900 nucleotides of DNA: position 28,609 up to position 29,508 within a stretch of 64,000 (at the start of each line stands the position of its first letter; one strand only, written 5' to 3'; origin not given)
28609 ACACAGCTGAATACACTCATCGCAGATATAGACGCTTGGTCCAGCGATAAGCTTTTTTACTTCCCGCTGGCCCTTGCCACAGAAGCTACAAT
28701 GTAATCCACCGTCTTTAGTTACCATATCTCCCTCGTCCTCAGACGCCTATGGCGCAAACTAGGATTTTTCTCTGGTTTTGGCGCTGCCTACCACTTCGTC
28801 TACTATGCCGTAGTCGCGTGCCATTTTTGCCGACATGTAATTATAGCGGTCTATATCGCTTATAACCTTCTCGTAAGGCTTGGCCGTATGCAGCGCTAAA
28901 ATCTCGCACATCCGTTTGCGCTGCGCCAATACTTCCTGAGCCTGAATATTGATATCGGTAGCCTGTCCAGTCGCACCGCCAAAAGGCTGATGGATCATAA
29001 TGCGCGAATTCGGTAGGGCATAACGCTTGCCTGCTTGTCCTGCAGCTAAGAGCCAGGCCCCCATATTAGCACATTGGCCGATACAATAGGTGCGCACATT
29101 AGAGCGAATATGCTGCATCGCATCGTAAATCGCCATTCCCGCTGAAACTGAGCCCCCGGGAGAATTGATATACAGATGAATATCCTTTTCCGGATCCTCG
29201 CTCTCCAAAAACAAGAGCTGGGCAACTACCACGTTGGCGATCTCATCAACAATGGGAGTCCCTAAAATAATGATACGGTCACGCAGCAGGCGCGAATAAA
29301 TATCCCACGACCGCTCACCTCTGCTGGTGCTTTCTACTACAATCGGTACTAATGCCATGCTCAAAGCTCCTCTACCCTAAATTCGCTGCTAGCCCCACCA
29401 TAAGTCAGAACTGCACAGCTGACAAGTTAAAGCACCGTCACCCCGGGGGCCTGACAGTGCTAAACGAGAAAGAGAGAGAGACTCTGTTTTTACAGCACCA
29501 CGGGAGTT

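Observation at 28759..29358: The ClpP in the canonical tig-clpP-clpX-lon locus lacks two of three catalytic residues (Ser->Asn, Asp->Tyr)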

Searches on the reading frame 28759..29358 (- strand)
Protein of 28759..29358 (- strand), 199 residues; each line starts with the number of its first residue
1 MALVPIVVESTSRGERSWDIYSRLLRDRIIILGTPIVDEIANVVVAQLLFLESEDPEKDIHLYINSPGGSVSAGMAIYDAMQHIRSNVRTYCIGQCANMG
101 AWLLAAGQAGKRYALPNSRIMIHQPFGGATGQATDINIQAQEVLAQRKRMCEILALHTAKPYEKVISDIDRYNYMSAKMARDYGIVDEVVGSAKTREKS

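Call 3: search_solved_structures(query=window:28759-29358:-, show_alignments=3)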
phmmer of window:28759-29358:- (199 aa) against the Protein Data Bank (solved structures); distinct sequences matched with E-value up to 0.001: 110 (the best 60 are shown).
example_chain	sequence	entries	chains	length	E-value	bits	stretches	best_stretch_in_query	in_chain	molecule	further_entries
8r04_A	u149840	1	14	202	2.2e-78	265.2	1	3-191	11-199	ATP-dependent Clp protease proteolytic subunit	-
6mx2_A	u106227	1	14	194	9.7e-77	259.8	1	1-190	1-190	ATP-dependent Clp protease proteolytic subunit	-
7dfu_A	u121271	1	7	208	1.4e-76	259.3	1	2-190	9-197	ATP-dependent Clp protease proteolytic subunit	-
7dft_A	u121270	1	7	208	3.8e-76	257.9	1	2-190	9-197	ATP-dependent Clp protease proteolytic subunit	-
3tt7_A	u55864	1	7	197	9.1e-74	250.1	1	1-192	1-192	ATP-dependent Clp protease proteolytic subunit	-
4ryf_H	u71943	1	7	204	1.3e-73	249.6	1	1-190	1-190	ATP-dependent Clp protease proteolytic subunit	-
4jct_A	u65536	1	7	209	1.5e-73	249.5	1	1-190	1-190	ATP-dependent Clp protease proteolytic subunit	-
3kti_A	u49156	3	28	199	1.9e-73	249.1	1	3-192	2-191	ATP-dependent Clp protease proteolytic subunit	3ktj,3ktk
4emm_V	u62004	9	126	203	2e-73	249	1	1-190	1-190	ATP-dependent Clp protease proteolytic subunit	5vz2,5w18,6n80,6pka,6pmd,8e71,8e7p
9irp_A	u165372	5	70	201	2e-73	249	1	1-190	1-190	ATP-dependent Clp protease proteolytic subunit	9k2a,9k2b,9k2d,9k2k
7fep_A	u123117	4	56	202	2e-73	249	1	3-192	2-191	ATP-dependent Clp protease proteolytic subunit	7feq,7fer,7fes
3tt6_A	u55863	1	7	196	2.1e-73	249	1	3-192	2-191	ATP-dependent Clp protease proteolytic subunit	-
3qwd_A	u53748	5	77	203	2.2e-73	248.9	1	1-190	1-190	ATP-dependent Clp protease proteolytic subunit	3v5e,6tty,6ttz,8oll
29hb_A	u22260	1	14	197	2.3e-73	248.8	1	1-192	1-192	ATP-dependent Clp protease proteolytic subunit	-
4mxi_A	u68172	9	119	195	2.3e-73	248.8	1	1-190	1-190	ATP-dependent Clp protease proteolytic subunit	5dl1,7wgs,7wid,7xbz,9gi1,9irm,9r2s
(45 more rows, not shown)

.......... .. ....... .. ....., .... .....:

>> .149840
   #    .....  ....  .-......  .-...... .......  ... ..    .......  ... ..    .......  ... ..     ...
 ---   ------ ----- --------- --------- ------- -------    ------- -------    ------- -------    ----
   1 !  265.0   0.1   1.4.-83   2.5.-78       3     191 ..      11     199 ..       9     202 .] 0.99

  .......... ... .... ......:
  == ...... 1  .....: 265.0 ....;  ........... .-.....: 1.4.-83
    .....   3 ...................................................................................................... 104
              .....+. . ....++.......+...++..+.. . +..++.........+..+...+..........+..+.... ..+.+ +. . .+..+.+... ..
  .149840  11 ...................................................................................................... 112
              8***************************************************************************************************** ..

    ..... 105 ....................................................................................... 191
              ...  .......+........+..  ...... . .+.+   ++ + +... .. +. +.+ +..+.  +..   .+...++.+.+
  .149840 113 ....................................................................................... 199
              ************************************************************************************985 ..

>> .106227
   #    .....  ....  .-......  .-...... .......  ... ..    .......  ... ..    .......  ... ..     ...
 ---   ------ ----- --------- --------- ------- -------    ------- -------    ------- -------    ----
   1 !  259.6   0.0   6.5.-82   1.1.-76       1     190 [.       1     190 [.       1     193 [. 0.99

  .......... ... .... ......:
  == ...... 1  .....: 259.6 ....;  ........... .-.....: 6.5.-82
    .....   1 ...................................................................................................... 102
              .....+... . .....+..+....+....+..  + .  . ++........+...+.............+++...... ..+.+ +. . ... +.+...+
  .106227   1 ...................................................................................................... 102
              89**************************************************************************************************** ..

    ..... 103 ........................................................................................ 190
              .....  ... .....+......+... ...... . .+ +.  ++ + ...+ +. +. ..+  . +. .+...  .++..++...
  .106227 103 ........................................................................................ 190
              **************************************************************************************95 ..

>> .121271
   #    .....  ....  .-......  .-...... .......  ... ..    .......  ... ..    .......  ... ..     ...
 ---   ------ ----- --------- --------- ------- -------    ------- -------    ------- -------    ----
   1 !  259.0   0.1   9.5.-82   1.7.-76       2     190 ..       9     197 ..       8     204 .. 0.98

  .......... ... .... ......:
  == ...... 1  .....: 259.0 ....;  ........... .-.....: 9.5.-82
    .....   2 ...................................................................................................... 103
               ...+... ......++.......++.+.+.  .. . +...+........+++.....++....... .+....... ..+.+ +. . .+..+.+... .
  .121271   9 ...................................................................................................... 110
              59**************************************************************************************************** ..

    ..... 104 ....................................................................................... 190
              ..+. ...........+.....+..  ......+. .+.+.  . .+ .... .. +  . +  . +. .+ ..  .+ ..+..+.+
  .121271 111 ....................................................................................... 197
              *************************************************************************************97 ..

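Call 4: search_protein_families(library=pfam, proteins=[window:28759-29358:-])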
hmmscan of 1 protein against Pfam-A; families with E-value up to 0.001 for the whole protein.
window:28759-29358:- (199 aa): 1 family
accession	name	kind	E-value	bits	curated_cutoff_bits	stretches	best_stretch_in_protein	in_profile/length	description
PF00574.28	CLP_protease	-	2.6e-76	256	20.2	1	13-191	2-180/182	Clp protease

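Call 5: search_protein_families(library=ncbifam, proteins=[window:28759-29358:-])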
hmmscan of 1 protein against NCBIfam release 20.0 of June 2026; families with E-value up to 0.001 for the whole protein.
window:28759-29358:- (199 aa): 11 families
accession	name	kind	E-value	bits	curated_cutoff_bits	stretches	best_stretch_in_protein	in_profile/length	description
NF001368.0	PRK00277.1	subfamily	2.2e-92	308.5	249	1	1-195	6-200/203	ATP-dependent Clp protease proteolytic subunit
TIGR00493.1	clpP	equivalog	1e-90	302.7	308.6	1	1-190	1-190/192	ATP-dependent Clp endopeptidase proteolytic subunit ClpP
NF009203.0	PRK12551.1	equivalog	1.2e-77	260.1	359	1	3-191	1-189/196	ATP-dependent Clp protease proteolytic subunit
NF009205.0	PRK12553.1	subfamily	5.7e-75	251.5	228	1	5-194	15-206/211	ATP-dependent Clp protease proteolytic subunit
NF011090.0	PRK14513.1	equivalog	1e-71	241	347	1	1-196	1-196/201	ATP-dependent Clp protease proteolytic subunit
NF011091.0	PRK14514.1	equivalog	3.5e-66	223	361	1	4-190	31-217/221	ATP-dependent Clp endopeptidase proteolytic subunit ClpP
NF009204.0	PRK12552.1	equivalog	2e-54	184.4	263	1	19-195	22-217/225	ATP-dependent Clp protease proteolytic subunit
NF011089.0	PRK14512.1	equivalog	4.5e-41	140.8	251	1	21-193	22-194/200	ATP-dependent Clp protease proteolytic subunit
NF045540.1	scaf_prot_MCP1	exception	1.5e-24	86.7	475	1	51-193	24-164/652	ClpP-like prohead protease/major capsid protein fusion protein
NF045542.1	Clp_rel_HeadMat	equivalog_domain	2.5e-22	79.6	120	1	54-189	31-165/165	head maturation protease, ClpP-related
TIGR00706.1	SppA_dom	equivalog_domain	6.8e-05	22.6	155.45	1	47-107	22-83/208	signal peptide peptidase SppA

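Call 6: find_homologous_proteins(query=window:28759-29358:-, max_evalue=1e-30)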
Query window:28759-29358:- (199 aa): 8000 proteins with E <= 1e-30 among 8000 candidates; the best 120 are listed.
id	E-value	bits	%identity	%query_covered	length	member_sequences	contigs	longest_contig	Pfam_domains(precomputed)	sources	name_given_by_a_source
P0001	2.4e-126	436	100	100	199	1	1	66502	PF00574.29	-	-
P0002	8.4e-111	386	89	99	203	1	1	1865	PF00574.29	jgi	jgi:ATP-dependent Clp protease protease subunit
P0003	9.4e-111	385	88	100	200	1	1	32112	PF00574.29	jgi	jgi:ATP-dependent Clp protease protease subunit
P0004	2.6e-110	384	87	99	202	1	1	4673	PF00574.29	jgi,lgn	jgi:ATP-dependent Clp protease, protease subunit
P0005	1.6e-107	375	86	100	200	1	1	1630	PF00574.29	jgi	jgi:ATP-dependent Clp protease protease subunit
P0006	9.5e-107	372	84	99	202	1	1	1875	PF00574.29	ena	-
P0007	2.9e-102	358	81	99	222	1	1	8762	PF00574.29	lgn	-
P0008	1.1e-100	353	80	97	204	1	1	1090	PF00574.29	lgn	-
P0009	3.7e-100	351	78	99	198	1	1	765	PF00574.29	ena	-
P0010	4.3e-100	351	79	100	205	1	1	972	PF00574.29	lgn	-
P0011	1.3e-99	349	79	99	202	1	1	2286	PF00574.29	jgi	-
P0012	1.5e-99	349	80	100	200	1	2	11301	PF00574.29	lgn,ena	-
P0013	2.4e-99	348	78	99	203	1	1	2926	PF00574.29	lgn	-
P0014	6.9e-98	344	76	97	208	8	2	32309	PF00574.29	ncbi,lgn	ncbi:MAG: ATP-dependent Clp endopeptidase proteolytic subunit ClpP [Oligoflexales bacterium]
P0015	2.2e-97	342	77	99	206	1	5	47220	PF00574.29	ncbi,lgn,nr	ncbi:MAG: ATP-dependent Clp endopeptidase proteolytic subunit ClpP [Oligoflexales bacterium]|nr:ATP-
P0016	1.0e-96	340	78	100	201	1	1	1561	PF00574.29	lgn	-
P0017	1.8e-96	339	76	97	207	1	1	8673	PF00574.29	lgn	-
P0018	3.9e-96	338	77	98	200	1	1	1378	PF00574.29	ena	-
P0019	4.0e-96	338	76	100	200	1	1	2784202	PF00574.29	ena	-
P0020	5.9e-96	337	76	98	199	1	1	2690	PF00574.29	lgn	-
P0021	8.5e-96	337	74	99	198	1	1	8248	PF00574.29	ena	-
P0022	2.7e-95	335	76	95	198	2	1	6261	PF00574.29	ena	-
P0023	3.9e-95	335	76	97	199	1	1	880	PF00574.29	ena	-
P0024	5.1e-95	334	75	97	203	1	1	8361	PF00574.29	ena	-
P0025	6.9e-95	334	76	99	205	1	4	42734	PF00574.29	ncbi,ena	-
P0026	7.8e-95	334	75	97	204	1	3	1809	PF00574.29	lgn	-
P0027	9.8e-95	333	74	99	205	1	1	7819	PF00574.29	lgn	-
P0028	2.2e-94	332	76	99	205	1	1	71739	PF00574.29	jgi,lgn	-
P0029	2.2e-94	332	76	98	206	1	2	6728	PF00574.29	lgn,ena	-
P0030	2.7e-94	332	74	97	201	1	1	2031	PF00574.29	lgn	-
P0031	3.0e-94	332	76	98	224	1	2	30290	PF00574.29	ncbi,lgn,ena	-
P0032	3.4e-94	332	76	99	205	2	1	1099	PF00574.29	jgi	jgi:ATP-dependent Clp protease protease subunit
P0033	4.9e-94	331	73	100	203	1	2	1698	PF00574.29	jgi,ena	-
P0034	5.3e-94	331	75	99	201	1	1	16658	PF00574.29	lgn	-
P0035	7.0e-94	330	76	97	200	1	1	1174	PF00574.29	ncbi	-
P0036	8.7e-94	330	76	96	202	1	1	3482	PF00574.29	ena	-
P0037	9.3e-94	330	75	100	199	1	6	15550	PF00574.29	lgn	-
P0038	1.0e-93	330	76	97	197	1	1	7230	PF00574.29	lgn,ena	-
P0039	1.1e-93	330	74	99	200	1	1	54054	PF00574.29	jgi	jgi:ATP-dependent Clp protease, protease subunit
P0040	1.2e-93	330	75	100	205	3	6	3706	PF00574.29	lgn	-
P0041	1.2e-93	330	73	98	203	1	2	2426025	PF00574.29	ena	-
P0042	1.4e-93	329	71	99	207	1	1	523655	PF00574.29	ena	-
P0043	1.5e-93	329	73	99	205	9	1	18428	PF00574.29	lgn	-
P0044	1.7e-93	329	74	99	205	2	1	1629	PF00574.29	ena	-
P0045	1.9e-93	329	73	98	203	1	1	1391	PF00574.29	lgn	-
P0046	2.0e-93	329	73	100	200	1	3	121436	PF00574.29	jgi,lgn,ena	-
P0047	2.2e-93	329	73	99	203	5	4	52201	PF00574.29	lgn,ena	-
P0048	2.4e-93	329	75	97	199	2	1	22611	PF00574.29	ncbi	-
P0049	4.6e-93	328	72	99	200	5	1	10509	PF00574.29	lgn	-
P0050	7.3e-93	327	71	99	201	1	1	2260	PF00574.29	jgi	jgi:ATP-dependent Clp protease protease subunit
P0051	8.4e-93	327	72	100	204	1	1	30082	PF00574.29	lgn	-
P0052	9.3e-93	327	74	99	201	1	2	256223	PF00574.29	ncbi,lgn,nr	ncbi:MAG: ATP-dependent Clp endopeptidase proteolytic subunit ClpP [Deltaproteobacteria bacterium]|n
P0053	1.1e-92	327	74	97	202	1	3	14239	PF00574.29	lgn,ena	-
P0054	1.3e-92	326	74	99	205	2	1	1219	PF00574.29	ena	-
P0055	1.4e-92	326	74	97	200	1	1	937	PF00574.29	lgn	-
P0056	1.9e-92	326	72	98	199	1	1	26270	PF00574.29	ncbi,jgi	jgi:ATP-dependent Clp protease protease subunit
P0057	2.6e-92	325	73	99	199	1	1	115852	PF00574.29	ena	-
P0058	2.7e-92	325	75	97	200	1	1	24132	PF00574.29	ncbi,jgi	jgi:ATP-dependent Clp protease protease subunit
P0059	3.0e-92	325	73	100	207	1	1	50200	PF00574.29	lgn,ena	-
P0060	3.7e-92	325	74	97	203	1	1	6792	PF00574.29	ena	-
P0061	6.0e-92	324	72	99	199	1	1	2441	PF00574.29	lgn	-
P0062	6.5e-92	324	-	-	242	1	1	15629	PF00574.29,PF25145.2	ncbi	-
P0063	7.7e-92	324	75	95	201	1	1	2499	PF00574.29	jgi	jgi:ATP-dependent Clp protease protease subunit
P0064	8.8e-92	324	72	97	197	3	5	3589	PF00574.29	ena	-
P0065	9.3e-92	324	72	97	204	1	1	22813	PF00574.29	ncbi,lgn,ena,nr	ncbi:MAG: ATP-dependent Clp endopeptidase proteolytic subunit ClpP [Zetaproteobacteria bacterium]|nr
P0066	1.7e-91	323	72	99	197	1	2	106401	PF00574.29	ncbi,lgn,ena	-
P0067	2.1e-91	322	73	100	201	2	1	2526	PF00574.29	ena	-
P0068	3.0e-91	322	72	99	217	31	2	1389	PF00574.29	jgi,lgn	-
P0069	5.9e-91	321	72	100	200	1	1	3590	PF00574.29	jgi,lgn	-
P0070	7.9e-91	321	72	98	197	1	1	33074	PF00574.29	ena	-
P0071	1.2e-90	320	72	99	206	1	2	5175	PF00574.29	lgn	-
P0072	1.2e-90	320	73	99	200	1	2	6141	PF00574.29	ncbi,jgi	jgi:ATP-dependent Clp protease protease subunit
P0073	1.3e-90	320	73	97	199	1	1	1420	PF00574.29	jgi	jgi:ATP-dependent Clp protease protease subunit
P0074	1.4e-90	320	71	99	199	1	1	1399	PF00574.29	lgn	-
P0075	1.6e-90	319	72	98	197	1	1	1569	PF00574.29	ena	-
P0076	1.8e-90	319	72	97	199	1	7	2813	PF00574.29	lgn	-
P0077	2.0e-90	319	74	97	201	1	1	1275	PF00574.29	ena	-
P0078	2.0e-90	319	71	100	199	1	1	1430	PF00574.29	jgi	jgi:ATP-dependent Clp protease protease subunit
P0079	2.1e-90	319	70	96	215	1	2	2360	PF00574.29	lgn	-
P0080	2.3e-90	319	71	99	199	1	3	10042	PF00574.29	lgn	-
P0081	2.8e-90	319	73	99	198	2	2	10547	PF00574.29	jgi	-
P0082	2.9e-90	319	71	100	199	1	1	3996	PF00574.29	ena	-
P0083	3.5e-90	318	73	97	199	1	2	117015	PF00574.29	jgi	jgi:ATP-dependent Clp protease protease subunit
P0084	3.6e-90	318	73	97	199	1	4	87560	PF00574.29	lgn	-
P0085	3.8e-90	318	71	99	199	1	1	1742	PF00574.29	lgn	-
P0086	3.9e-90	318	69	99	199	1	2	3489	PF00574.29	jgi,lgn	-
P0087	4.1e-90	318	71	99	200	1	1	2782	PF00574.29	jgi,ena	-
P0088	4.9e-90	318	73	97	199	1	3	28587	PF00574.29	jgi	jgi:ATP-dependent Clp protease protease subunit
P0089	5.6e-90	318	73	96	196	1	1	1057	PF00574.29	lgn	-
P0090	7.5e-90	317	73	97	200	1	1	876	PF00574.29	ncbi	-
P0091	7.6e-90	317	71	98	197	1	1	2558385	PF00574.29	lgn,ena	-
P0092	8.0e-90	317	72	100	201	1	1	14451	PF00574.29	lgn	-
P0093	8.3e-90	317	72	99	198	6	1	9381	PF00574.29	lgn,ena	-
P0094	8.6e-90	317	73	99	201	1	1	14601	PF00574.29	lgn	-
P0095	1.1e-89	317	71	98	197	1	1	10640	PF00574.29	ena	-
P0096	1.2e-89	317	71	97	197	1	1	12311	PF00574.29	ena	-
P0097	1.3e-89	317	70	98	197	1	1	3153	PF00574.29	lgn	-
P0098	1.3e-89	317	72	99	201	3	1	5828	PF00574.29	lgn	-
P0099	1.3e-89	317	73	97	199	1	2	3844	PF00574.29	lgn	-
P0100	1.4e-89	316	71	100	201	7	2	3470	PF00574.29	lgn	-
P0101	1.4e-89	316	70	99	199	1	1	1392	PF00574.29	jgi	jgi:ATP-dependent Clp protease protease subunit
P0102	1.5e-89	316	71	98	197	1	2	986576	PF00574.29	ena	-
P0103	1.5e-89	316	71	98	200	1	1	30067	PF00574.29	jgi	jgi:ATP-dependent Clp protease protease subunit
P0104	1.8e-89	316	73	95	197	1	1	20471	PF00574.29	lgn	-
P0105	1.8e-89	316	70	99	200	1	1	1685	PF00574.29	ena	-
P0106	2.1e-89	316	70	99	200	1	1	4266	PF00574.29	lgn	-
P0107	2.3e-89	316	73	95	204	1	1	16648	PF00574.29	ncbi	-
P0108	2.5e-89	316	71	97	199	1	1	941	PF00574.29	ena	-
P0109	2.8e-89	315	73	97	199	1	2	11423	PF00574.29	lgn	-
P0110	2.8e-89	315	71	98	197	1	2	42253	PF00574.29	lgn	-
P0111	2.8e-89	315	71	99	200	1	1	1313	PF00574.29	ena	-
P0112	2.9e-89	315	71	98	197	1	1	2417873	PF00574.29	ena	-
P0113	2.9e-89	315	71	99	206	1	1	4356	PF00574.29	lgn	-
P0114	2.9e-89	315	71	98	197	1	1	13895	PF00574.29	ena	-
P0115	3.4e-89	315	71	99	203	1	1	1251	PF00574.29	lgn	-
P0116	3.4e-89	315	72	95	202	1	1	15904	PF00574.29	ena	-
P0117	3.4e-89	315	70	99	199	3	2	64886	PF00574.29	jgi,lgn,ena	jgi:ATP-dependent Clp protease protease subunit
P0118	3.4e-89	315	72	97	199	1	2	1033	PF00574.29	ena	-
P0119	3.8e-89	315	70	97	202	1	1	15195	PF00574.29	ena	-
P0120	3.8e-89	315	71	98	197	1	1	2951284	PF00574.29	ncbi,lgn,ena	-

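Call 9: find_encoding_contigs(protein=P0003, flank=10000, max_places=3)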
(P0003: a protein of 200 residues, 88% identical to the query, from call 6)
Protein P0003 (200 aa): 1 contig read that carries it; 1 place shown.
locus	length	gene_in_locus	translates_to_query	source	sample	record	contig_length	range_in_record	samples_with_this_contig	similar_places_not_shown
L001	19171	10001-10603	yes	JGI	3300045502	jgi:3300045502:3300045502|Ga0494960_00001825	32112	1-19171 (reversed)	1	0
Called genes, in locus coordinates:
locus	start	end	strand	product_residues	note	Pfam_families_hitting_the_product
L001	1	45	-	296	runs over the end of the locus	PF01715:IPPT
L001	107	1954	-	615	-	PF02518:HATPase_c (weak), PF13589:HATPase_c_3, PF01119:DNA_mis_repair, PF08676:MutL_C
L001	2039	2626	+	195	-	PF03193:RsgA_GTPase (faint), PF00735:Septin (faint), PF00350:Dynamin_N (faint), PF01926:MMR_HSR1, PF02421:FeoB_N (weak)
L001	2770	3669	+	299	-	-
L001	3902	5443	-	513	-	-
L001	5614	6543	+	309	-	PF00890:FAD_binding_2 (weak), PF01134:GIDA, PF01262:AlaDh_PNT_C (faint), PF07992:Pyr_redox_2, PF12831:FAD_oxidored, PF13738:Pyr_redox_3, PF13450:NAD_binding_8 (weak), PF00070:Pyr_redox, +2 more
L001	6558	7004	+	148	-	PF02852:Pyr_redox_dim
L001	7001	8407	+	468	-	PF00364:Biotin_lipoyl, PF02817:E3_binding, PF00198:2-oxoacid_dh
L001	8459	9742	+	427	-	PF05697:Trigger_N, PF05698:Trigger_C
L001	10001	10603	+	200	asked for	PF00574:CLP_protease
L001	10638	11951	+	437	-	PF06689:zf-C4_ClpX, PF05496:RuvB_N (faint), PF07724:AAA_2, PF00004:AAA, PF07728:AAA_5 (faint), PF10431:ClpB_D2-small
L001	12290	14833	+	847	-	PF02190:LON_substr_bdg, PF13191:AAA_16 (faint), PF00004:AAA, PF07728:AAA_5, PF13401:AAA_22 (faint), PF22667:Lon_lid, PF05362:Lon_C, PF13541:ChlI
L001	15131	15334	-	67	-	-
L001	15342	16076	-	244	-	-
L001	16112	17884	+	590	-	PF04851:ResIII (faint)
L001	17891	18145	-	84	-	PF00471:Ribosomal_L33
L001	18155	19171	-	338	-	?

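Call 10: find_encoding_contigs(protein=P0001, flank=10000, max_places=3)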
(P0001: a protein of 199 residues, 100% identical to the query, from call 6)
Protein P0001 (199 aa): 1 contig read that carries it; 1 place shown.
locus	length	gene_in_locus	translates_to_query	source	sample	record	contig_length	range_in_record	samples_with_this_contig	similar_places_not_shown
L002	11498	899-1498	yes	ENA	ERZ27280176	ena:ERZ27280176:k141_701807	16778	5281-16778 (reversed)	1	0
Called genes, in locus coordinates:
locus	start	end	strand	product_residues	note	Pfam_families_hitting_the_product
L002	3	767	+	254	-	?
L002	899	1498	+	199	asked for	PF00574:CLP_protease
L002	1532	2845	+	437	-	PF06689:zf-C4_ClpX, PF05496:RuvB_N (faint), PF01078:Mg_chelatase (faint), PF07724:AAA_2, PF00004:AAA, PF07728:AAA_5 (faint), PF10431:ClpB_D2-small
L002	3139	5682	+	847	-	PF02190:LON_substr_bdg, PF13191:AAA_16 (faint), PF00004:AAA, PF07728:AAA_5, PF13401:AAA_22 (weak), PF22667:Lon_lid, PF05362:Lon_C, PF13541:ChlI, +1 more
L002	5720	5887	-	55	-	PF00471:Ribosomal_L33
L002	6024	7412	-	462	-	PF00206:Lyase_1, PF10415:FumaraseC_C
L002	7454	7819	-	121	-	-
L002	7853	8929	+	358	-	PF13795:HupE_UreJ_2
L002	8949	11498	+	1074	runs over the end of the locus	PF01074:Glyco_hydro_38N, PF09261:Alpha-mann_mid, PF07748:Glyco_hydro_38C, PF17677:Glyco_hydro38C2 (weak)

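Call 11: find_encoding_contigs(protein=P0002, flank=10000, max_places=2)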
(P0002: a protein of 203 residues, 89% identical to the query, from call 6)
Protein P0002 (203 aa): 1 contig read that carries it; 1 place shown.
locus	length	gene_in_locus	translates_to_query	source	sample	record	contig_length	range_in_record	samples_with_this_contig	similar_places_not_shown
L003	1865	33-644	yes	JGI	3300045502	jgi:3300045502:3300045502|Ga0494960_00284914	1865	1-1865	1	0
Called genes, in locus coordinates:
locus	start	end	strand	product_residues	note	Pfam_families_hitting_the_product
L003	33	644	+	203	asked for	PF00574:CLP_protease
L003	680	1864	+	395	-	?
